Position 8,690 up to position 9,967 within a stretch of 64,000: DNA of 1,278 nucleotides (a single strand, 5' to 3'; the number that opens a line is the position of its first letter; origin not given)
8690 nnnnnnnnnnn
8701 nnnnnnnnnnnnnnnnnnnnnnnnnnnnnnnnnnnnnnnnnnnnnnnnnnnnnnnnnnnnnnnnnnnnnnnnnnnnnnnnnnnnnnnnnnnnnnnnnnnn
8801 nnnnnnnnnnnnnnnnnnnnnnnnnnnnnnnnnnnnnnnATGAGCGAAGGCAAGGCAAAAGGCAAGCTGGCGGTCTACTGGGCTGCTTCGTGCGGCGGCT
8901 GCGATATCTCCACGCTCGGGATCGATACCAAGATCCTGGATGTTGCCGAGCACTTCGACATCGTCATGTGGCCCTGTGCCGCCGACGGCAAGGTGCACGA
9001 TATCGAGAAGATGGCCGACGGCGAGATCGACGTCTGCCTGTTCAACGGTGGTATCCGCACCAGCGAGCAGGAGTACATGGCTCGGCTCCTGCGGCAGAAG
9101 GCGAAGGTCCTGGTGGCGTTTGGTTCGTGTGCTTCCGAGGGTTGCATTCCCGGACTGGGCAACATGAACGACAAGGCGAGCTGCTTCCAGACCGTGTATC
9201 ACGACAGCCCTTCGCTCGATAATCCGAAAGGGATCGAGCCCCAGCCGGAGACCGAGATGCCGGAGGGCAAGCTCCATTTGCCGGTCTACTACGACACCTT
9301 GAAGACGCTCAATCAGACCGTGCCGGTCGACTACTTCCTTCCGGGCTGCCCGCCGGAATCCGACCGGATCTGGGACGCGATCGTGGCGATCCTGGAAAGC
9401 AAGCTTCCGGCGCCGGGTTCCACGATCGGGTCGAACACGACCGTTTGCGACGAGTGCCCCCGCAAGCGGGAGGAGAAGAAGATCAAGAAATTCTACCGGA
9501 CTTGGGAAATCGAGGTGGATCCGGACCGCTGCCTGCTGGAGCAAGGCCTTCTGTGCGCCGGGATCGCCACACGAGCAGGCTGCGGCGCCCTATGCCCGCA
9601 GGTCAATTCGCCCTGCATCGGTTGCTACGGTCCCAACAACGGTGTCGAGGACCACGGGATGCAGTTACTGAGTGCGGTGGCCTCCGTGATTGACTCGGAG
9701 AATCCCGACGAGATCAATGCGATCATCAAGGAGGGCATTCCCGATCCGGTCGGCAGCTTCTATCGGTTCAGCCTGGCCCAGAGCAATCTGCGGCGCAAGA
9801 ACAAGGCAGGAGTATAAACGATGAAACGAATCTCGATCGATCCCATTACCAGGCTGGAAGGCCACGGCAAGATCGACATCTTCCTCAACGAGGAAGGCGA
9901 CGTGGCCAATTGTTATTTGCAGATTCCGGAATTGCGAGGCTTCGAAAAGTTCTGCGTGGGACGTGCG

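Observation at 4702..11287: Complete HdrCBA-MvhDGA (methanogen-type electron-bifurcating hydrogenase / heterodisulfide reductase) module in a planctomycete-like bacterium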

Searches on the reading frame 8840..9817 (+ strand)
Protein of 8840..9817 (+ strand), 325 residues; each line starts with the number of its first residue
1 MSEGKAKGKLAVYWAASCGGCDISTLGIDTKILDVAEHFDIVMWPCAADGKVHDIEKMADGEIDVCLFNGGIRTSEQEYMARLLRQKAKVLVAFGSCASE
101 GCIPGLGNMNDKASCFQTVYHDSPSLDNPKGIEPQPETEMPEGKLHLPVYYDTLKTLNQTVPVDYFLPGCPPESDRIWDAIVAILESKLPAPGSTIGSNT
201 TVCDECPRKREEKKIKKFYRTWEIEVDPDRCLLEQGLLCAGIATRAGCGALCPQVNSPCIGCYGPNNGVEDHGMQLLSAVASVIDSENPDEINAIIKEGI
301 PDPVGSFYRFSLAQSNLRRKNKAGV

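Call 3: search_protein_families(library=pfam, proteins=[window:8840-9817:+])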
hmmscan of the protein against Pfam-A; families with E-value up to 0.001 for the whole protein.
window:8840-9817:+ (325 aa): 1 family
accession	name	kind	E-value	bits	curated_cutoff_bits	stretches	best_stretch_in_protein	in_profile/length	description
PF01058.29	Oxidored_q6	-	1.2e-23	83.7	27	1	18-184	1-128/128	NADH ubiquinone oxidoreductase, 20 Kd subunit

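Call 4: search_protein_families(library=ncbifam, proteins=[window:8840-9817:+])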
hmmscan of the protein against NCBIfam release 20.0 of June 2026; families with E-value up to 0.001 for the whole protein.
window:8840-9817:+ (325 aa): 11 families
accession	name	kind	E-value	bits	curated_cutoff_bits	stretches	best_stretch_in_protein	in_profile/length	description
NF045875.1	F420_non_VhuG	exception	4.3e-66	223.1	450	1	7-320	4-284/286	F420-non-reducing hydrogenase subunit VhuG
NF040831.1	sulfhyd_ShyD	equivalog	8.2e-20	71.4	460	2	9-139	2-122/240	NAD(P)-dependent hydrogenase/sulfhydrogenase 2 subunit delta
NF040836.1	sulfhyd_HydD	equivalog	1.1e-19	70.6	500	1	7-264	5-211/261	NADPH-dependent hydrogenase/sulfhydrogenase 1 subunit delta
TIGR03294.1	FrhG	equivalog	6.2e-12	45.7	245.5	1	15-112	9-102/228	coenzyme F420 hydrogenase subunit gamma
NF005012.1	PRK06411.1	subfamily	1e-07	31.7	116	1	150-184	120-154/166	NADH-quinone oxidoreductase subunit NuoB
TIGR01957.1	nuoB_fam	subfamily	1.3e-07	31.6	142.7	1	150-184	104-138/145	NADH-quinone oxidoreductase subunit B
NF011392.0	PRK14817.1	equivalog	6.4e-07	29.2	271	1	151-187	123-158/182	NADH-quinone oxidoreductase subunit B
NF011390.0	PRK14815.1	equivalog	1.1e-05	24.9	281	1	151-184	120-153/183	NADH dehydrogenase subunit B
NF011395.0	PRK14820.1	equivalog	1.6e-05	24.7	263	1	151-184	120-153/180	NADH-quinone oxidoreductase subunit B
NF011389.0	PRK14814.1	equivalog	4e-05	23.5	285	1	151-189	120-157/186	NADH dehydrogenase subunit B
NF011391.0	PRK14816.1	equivalog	0.00041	20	283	0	151-182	140-171/196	NADH-quinone oxidoreductase subunit B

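Call 24: search_solved_structures(query=window:8840-9817:+, max_evalue=0.00001, show_alignments=2)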
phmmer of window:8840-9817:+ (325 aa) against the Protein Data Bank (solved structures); distinct sequences matched with E-value up to 0.00001: 9.
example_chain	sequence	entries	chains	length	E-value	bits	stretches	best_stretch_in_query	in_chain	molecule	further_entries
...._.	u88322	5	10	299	4.2e-62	213.6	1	9-314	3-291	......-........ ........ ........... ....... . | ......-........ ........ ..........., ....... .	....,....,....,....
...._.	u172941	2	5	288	2.1e-54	188.3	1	7-295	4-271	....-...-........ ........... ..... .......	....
9sw2_E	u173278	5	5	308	5.1e-53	183.7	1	7-318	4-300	F420-non-reducing hydrogenase subunit G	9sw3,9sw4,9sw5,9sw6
7t2r_E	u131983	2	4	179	4.7e-22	81.9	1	6-191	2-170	NiFe hydrogenase small subunit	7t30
5xf9_C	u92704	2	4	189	1.4e-17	67.2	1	9-190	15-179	NAD-reducing hydrogenase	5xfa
9e15_A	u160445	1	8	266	8.1e-15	58.1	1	7-135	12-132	Sulfhydrogenase 1 subunit delta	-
9nez_A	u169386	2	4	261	9.3e-15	57.9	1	7-135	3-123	Sulfhydrogenase 1 subunit delta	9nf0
9e1j_A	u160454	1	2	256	9.9e-15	57.8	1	8-135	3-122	Sulfhydrogenase 1 subunit delta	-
3zfs_B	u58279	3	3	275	4.4e-06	29.4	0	58-105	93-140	F420-REDUCING HYDROGENASE, SUBUNIT GAMMA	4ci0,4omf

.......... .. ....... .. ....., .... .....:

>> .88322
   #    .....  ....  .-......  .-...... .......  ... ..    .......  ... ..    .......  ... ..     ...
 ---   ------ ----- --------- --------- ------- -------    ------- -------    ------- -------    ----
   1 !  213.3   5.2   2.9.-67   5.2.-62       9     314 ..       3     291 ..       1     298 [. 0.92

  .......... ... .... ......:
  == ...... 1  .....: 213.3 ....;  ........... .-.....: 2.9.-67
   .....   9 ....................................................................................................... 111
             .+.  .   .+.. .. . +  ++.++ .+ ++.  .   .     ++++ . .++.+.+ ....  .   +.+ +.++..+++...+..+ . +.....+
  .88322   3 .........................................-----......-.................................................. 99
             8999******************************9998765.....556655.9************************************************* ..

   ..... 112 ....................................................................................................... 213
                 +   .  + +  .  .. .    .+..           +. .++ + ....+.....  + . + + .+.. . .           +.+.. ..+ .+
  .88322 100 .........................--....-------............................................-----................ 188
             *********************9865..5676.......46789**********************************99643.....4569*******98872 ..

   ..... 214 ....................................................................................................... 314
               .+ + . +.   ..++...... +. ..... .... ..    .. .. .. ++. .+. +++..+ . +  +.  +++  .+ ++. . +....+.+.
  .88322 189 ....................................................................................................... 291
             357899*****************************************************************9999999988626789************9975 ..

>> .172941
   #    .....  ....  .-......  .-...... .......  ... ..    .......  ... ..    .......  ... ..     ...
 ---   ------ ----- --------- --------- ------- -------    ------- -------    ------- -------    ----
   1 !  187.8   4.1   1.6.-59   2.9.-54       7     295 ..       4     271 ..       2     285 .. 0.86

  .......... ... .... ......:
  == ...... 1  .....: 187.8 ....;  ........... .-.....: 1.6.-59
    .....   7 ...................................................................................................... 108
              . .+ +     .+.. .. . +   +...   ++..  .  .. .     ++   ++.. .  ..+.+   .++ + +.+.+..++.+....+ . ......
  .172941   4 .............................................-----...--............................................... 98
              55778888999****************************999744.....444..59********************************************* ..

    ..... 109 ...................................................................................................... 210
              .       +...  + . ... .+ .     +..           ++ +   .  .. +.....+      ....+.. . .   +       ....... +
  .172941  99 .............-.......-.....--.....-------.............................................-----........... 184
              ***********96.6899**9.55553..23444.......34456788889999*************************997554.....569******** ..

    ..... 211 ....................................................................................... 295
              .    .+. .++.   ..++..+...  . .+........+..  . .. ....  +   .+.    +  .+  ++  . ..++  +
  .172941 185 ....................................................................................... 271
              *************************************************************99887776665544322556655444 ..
